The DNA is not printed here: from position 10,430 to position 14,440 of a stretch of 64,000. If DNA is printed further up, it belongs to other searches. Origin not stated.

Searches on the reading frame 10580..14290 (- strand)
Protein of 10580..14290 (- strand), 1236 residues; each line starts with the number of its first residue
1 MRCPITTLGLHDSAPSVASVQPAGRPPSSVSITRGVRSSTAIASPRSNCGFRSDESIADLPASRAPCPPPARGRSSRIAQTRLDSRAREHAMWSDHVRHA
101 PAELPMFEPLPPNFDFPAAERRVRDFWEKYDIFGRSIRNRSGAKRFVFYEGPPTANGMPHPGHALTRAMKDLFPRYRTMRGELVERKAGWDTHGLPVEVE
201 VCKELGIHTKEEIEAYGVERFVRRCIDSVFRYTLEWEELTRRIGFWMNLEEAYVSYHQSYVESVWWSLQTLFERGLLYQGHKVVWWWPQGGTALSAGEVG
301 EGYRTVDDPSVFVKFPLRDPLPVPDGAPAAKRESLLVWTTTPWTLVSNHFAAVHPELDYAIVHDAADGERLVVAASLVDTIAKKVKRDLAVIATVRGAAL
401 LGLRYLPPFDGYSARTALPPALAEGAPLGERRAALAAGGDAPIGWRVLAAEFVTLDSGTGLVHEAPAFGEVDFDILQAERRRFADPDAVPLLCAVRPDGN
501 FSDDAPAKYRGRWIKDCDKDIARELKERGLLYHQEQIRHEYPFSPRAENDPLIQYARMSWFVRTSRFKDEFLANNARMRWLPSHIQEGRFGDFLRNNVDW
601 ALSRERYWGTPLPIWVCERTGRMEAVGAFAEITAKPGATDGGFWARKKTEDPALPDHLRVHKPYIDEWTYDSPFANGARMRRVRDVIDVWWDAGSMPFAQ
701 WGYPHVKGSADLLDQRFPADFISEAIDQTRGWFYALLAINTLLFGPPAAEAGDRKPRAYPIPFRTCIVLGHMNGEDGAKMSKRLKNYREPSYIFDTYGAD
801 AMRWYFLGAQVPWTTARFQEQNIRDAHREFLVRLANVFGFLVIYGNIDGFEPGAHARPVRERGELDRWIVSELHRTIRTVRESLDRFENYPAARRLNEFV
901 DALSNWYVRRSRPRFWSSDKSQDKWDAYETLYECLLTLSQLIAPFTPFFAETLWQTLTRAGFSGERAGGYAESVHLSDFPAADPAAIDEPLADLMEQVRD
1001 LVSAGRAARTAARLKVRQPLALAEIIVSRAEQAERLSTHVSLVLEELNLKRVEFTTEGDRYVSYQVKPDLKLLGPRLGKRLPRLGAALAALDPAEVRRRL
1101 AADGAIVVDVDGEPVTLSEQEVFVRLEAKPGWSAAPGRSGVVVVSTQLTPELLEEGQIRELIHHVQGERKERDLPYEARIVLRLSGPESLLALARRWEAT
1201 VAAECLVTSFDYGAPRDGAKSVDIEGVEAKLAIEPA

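Call 47: search_protein_families(library=pfam, proteins=[window:10580-14290:-], max_evalue=0.00001)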
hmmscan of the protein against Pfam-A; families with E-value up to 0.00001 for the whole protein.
window:10580-14290:- (1236 aa): 4 families
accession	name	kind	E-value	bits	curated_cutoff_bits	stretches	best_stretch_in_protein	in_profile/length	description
PF00133.28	tRNA-synt_1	-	3.4e-98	329.6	22.7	1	124-809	3-405/414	tRNA synthetases class I (I, L, M and V)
PF19302.4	DUF5915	-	5e-39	134.3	27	1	1042-1234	3-193/195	Domain of unknown function (DUF5915)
PF08264.19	Anticodon_1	-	1.1e-34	119.8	25.1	1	866-1021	1-145/148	Anticodon-binding domain of tRNA ligase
PF09334.17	tRNA-synt_1g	-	7.6e-10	38.5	20.1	0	155-215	10-69/391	tRNA synthetases class I (M)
